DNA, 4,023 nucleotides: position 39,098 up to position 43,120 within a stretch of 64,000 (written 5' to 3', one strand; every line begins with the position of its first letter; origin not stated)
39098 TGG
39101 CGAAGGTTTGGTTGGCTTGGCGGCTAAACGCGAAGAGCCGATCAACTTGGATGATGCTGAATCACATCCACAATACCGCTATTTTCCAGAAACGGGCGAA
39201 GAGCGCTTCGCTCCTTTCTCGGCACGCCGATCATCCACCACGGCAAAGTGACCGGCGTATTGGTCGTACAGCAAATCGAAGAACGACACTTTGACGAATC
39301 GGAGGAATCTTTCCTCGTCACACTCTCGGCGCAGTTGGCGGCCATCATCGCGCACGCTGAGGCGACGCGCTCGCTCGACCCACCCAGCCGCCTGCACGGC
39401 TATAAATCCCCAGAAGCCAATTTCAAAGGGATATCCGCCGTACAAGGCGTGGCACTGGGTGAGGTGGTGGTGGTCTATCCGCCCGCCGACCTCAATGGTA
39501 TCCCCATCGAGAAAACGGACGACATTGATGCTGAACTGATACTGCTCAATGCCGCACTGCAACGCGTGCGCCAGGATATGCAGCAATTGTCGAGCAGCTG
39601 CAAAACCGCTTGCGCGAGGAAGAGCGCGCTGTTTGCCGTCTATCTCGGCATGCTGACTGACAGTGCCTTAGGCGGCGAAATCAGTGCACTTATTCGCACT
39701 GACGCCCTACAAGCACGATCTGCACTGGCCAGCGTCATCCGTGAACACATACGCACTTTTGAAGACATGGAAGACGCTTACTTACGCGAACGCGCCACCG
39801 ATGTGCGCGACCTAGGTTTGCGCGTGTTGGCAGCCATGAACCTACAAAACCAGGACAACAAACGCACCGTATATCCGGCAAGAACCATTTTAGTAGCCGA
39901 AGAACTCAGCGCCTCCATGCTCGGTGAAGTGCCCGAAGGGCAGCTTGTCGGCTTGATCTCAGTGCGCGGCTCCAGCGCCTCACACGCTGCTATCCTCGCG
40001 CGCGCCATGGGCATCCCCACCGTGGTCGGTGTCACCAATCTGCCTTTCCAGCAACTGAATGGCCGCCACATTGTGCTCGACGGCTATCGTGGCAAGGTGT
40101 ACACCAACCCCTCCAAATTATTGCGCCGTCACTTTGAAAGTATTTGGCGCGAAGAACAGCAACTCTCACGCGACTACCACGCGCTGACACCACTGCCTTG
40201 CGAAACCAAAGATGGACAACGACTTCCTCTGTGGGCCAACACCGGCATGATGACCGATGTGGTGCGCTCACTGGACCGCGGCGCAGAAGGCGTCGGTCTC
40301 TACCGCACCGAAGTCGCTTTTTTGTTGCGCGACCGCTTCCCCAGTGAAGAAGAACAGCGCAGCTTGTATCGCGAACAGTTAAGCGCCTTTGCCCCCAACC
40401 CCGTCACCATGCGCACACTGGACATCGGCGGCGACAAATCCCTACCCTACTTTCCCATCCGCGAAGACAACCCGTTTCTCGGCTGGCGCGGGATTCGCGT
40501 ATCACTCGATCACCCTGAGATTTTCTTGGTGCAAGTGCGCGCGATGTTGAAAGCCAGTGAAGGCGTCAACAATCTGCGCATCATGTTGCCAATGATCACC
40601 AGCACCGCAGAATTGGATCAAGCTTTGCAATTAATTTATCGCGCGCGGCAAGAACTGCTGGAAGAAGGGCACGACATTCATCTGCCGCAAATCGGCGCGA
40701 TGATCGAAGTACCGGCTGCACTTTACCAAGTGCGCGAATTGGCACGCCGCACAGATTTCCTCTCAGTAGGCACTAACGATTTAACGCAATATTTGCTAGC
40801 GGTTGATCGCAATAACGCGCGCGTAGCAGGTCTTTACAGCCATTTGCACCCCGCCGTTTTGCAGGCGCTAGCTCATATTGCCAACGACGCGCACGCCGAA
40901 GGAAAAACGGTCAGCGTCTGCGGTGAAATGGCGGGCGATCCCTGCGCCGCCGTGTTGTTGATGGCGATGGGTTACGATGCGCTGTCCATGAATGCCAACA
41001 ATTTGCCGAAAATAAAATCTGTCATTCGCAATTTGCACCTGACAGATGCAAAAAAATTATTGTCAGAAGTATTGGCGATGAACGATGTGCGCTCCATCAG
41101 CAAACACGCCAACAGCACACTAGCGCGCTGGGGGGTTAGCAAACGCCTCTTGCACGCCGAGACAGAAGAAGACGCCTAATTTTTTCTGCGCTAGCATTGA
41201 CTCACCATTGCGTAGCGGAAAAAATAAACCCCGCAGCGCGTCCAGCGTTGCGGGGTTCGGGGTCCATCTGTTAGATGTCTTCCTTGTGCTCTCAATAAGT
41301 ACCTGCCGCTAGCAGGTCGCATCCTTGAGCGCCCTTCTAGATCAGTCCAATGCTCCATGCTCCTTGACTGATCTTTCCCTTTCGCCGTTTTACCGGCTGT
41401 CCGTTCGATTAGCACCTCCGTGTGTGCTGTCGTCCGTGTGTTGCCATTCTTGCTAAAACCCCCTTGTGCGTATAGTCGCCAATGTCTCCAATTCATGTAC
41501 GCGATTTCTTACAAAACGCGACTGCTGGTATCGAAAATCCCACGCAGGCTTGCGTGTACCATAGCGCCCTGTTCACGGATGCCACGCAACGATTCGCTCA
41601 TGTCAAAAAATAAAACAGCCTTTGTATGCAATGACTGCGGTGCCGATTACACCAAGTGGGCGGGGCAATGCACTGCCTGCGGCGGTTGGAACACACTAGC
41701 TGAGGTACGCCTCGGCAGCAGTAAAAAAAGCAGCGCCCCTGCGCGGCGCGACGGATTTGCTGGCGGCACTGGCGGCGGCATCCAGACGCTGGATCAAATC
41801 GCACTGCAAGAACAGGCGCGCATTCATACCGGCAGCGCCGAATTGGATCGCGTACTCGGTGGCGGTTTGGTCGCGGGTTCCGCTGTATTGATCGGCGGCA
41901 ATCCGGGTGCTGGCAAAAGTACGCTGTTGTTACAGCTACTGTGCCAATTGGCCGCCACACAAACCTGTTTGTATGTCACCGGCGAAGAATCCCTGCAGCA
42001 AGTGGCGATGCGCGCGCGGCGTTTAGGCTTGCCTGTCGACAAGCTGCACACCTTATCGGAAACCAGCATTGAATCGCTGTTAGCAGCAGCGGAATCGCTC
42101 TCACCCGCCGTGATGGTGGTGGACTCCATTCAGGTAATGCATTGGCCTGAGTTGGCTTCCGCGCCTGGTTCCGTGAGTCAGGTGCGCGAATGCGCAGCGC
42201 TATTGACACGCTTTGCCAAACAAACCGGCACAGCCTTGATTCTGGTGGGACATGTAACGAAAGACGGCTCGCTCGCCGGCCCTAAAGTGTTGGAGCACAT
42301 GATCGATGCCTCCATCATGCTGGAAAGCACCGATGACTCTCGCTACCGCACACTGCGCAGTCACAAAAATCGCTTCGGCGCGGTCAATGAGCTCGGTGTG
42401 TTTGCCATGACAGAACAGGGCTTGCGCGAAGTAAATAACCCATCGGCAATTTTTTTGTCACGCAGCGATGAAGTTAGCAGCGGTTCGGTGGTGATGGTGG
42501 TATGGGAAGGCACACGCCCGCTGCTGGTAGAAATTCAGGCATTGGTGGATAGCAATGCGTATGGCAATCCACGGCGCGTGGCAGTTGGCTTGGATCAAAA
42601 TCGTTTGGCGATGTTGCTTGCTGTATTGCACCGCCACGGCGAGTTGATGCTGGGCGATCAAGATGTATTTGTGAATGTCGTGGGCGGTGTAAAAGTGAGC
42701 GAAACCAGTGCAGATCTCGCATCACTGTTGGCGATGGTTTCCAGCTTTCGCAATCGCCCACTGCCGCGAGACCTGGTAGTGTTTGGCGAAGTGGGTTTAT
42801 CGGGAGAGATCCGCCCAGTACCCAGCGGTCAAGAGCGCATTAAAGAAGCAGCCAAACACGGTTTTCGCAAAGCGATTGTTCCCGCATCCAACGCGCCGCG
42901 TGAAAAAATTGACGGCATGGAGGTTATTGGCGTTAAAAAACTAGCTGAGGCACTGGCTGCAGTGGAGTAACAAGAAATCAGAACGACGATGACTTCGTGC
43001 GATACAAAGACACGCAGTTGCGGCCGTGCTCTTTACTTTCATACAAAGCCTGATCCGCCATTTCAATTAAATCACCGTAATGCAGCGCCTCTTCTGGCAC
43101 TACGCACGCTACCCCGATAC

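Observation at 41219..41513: Unannotated Csr/Rsm-family sRNA with a GacA/UvrY box in the ptsP-radA spacer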

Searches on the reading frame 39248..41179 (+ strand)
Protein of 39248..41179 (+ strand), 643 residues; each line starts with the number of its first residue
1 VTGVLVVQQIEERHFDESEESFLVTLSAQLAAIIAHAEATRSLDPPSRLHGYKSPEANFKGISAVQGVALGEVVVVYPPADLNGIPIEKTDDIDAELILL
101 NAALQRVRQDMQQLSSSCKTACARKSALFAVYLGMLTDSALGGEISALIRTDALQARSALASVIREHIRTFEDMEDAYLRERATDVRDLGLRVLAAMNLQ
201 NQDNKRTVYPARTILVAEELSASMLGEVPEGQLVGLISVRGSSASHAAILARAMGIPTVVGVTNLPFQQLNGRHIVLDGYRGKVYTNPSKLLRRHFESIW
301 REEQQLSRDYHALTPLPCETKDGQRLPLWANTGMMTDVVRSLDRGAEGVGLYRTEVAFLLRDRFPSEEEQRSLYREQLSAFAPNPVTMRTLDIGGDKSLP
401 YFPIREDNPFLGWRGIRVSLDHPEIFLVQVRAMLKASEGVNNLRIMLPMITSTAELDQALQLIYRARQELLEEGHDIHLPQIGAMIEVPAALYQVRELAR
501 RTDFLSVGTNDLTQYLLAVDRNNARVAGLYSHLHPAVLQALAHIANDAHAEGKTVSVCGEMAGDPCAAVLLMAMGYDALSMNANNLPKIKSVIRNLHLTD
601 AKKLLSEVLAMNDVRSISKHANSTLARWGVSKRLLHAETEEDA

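Call 7: search_protein_families(library=ncbifam, proteins=[window:39248-41179:+])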
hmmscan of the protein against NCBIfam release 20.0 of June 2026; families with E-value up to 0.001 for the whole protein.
window:39248-41179:+ (643 aa): 13 families
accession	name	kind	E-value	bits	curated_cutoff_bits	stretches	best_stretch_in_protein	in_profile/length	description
NF008283.0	PRK11061.1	equivalog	9.2e-199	662.3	583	1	2-629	122-739/748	phosphoenolpyruvate--protein phosphotransferase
TIGR01417.1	PTS_I_fam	equivalog_domain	1e-134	450.1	341.7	1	60-617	2-560/565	phosphoenolpyruvate--protein phosphotransferase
NF008382.0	PRK11177.1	equivalog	5.8e-129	431.3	824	1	60-623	3-567/575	phosphoenolpyruvate-protein phosphotransferase PtsI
NF005057.0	PRK06464.1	equivalog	5.4e-56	190.1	598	2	379-596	566-788/798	phosphoenolpyruvate synthase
TIGR01418.1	PEP_synth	equivalog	4.3e-52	177.5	739.75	2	379-594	560-780/784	pyruvate, water dikinase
TIGR01828.1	pyru_phos_dikin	equivalog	9e-38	129.8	843.45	2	404-580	650-847/865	pyruvate, phosphate dikinase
NF008478.1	PRK11377.1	equivalog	1.3e-28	100.3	520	1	60-284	249-470/473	dihydroxyacetone kinase phosphoryl donor subunit DhaM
NF004881.0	PRK06241.2-2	equivalog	2.5e-09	36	883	1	233-284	836-887/898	phosphoenolpyruvate synthase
NF004531.0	PRK05878.1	equivalog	1.8e-08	33.5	456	1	235-287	405-457/534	pyruvate, phosphate dikinase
NF004882.0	PRK06241.2-3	equivalog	5.9e-06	24.7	850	1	234-284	766-816/827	phosphoenolpyruvate synthase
NF004883.0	PRK06241.2-4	equivalog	7.6e-06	24.3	1063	1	235-285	861-911/928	phosphoenolpyruvate synthase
NF004978.0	PRK06354.1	subfamily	1.5e-05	23.7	462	1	208-286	508-584/590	pyruvate kinase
NF052631.1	prodigiosin_PigC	equivalog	0.00014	19.9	1300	1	234-285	829-880/883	prodigiosin ligase PigC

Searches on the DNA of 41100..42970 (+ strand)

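Call 4: search_rna_families(source=window, start=41100, end=41700, threshold=evalue, max_evalue=10, show_alignments=5)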
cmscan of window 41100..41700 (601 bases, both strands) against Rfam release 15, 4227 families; matches with E-value up to 10: 4.
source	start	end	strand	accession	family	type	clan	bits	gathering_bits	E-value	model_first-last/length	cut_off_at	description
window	41218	41259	+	RF02508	Atu_Ti4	Gene; sRNA;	-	17.5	40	0.72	1-107/107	no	Rhizobiales sRNA Atu_Ti4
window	41286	41340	+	RF03528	mir-1264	Gene; miRNA;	-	15.1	79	5.7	1-67/67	no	mir-1264 microRNA precursor family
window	41213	41304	-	RF01719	Pseudomon-1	Gene; sRNA;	-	15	50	2.9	1-116/116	no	Pseudomon-1/ErsA RNA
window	41338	41374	+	RF01656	ceN72-3_ceN74-2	Gene; sRNA;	-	13.7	38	7.9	1-130/130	no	Nematode sRNA ceN72-3_ceN74-2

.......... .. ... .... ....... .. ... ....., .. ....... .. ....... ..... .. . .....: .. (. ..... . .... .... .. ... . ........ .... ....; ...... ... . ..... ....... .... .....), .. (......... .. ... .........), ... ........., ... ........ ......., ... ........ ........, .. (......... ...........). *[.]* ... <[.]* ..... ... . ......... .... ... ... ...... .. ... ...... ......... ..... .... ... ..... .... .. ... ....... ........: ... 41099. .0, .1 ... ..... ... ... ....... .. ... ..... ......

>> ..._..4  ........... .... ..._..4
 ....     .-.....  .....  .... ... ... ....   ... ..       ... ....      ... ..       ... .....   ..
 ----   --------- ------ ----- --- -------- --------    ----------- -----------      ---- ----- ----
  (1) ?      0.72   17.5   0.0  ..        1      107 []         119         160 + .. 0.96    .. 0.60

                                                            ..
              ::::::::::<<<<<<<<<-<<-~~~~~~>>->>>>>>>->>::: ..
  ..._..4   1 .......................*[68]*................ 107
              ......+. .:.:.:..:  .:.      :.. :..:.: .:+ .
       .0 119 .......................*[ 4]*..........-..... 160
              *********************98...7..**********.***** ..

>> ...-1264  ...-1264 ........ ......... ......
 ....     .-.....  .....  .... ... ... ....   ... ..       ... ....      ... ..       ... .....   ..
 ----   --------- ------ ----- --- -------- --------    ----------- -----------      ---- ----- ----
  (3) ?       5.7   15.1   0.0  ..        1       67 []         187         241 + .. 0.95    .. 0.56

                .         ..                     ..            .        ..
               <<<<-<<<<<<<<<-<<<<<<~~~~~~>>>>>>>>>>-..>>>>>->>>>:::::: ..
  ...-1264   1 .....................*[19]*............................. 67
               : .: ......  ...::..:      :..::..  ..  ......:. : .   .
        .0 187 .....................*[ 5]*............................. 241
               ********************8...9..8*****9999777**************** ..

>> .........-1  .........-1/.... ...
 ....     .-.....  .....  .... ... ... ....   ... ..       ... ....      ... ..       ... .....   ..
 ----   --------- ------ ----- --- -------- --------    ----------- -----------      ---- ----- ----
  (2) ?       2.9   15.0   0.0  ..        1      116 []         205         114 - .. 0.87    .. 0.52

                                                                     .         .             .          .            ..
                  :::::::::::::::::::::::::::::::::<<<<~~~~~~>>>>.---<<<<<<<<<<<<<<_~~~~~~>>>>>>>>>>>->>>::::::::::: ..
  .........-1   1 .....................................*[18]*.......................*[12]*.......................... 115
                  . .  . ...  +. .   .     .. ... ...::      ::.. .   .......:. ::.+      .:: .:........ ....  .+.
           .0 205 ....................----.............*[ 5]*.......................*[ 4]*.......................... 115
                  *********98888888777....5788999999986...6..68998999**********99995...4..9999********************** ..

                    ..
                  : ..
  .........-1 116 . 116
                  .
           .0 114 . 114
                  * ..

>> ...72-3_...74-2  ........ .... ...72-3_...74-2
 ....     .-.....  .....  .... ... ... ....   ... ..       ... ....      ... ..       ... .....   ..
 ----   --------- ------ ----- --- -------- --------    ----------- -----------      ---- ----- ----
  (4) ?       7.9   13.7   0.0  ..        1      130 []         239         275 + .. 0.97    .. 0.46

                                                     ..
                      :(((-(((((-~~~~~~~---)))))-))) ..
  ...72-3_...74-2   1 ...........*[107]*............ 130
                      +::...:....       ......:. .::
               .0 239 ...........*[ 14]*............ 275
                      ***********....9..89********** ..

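Call 24: search_rna_families(sources=[L001, L002, L003, L020, L025, L033, L053, L066, L039, L041, L021, L038, L010, L055, L057, L054], threshold=gathering)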
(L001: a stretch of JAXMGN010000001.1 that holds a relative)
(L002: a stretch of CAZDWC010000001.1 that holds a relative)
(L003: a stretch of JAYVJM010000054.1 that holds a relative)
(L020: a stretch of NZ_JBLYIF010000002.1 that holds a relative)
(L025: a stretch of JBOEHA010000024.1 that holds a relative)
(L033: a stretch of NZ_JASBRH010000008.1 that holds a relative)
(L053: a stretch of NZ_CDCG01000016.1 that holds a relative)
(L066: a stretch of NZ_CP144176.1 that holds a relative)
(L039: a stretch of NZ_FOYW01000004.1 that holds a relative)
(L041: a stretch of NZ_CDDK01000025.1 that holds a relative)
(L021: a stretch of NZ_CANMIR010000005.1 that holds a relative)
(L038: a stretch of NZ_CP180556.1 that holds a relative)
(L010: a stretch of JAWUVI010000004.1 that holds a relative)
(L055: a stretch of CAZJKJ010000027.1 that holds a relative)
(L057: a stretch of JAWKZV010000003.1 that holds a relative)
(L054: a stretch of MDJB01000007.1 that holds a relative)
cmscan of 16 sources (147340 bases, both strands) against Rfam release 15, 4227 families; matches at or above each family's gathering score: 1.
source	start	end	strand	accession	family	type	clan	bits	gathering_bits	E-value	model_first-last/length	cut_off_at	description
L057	5408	5658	+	RF00174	Cobalamin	Cis-reg; riboswitch;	CL00101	96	31.5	2.6e-22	1-189/189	no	Cobalamin riboswitch aptamer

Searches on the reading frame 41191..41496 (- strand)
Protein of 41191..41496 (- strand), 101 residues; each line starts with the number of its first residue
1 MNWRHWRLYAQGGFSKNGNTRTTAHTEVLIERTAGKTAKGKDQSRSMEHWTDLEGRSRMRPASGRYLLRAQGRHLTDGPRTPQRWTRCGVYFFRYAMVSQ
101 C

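Call 7: search_protein_families(library=ncbifam, proteins=[window:41191-41496:-])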
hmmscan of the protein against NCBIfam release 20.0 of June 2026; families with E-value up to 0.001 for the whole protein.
window:41191-41496:- (101 aa): 0 families

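Call 20: find_homologous_proteins(query=window:41194-41496:-, max_evalue=0.01)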
Query window:41194-41496:- (101 aa): 1 proteins with E <= 0.01 among 1 candidates.
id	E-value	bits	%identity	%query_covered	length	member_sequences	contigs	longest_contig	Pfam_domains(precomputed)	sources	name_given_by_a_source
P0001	1.9e-60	220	97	99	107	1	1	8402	-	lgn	-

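Call 21: find_encoding_contigs(protein=P0001, flank=5000)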
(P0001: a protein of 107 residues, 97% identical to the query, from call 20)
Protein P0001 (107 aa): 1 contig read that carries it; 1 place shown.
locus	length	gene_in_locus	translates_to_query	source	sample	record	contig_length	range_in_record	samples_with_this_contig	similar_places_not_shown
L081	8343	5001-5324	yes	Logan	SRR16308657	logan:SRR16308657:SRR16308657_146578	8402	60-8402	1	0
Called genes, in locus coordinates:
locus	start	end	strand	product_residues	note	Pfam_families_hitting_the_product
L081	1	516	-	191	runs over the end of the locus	?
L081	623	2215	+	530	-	PF03924:CHASE, PF00990:GGDEF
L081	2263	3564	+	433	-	PF09594:GT87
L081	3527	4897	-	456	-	PF18073:Zn_ribbon_LapB, PF00154:RecA_N (weak), PF13481:AAA_25, PF03796:DnaB_C (weak), PF06745:ATPase, PF23442:DUF7125, PF13401:AAA_22 (weak), PF13541:ChlI, +2 more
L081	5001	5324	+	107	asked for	-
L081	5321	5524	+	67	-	-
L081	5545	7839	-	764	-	PF01590:GAF, PF13185:GAF_2, PF13492:GAF_3, PF05524:PEP-utilisers_N, PF00391:PEP-utilizers, PF02896:PEP-utilizers_C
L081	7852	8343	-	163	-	?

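Call 26: find_related_loci(query=window:41194-41496:-, collection=metagenome_contigs, flank=3000)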
Query window:41194-41496:- (101 aa) in metagenome_contigs; peptide patterns used: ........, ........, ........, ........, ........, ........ (x = any residue, [..] = any of these).
180 stretches matched a pattern; 3 encode a relative of the query (tblastn E <= 1e-3); 3 distinct loci.
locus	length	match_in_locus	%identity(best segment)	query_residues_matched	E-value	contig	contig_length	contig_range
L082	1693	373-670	66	2-100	8e-30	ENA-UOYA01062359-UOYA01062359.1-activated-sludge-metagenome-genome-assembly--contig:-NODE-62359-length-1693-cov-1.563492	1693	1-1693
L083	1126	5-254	74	18-100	1e-28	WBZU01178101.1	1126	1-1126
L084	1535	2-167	85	46-100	8e-19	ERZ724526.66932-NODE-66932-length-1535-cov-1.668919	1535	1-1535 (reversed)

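Call 46: search_protein_families(library=pfam, proteins=[L081:5321-5524:+], max_evalue=0.01)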
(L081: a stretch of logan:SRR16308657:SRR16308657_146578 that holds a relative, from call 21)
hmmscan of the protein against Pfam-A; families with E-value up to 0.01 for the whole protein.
L081:5321-5524:+ (67 aa): 0 families
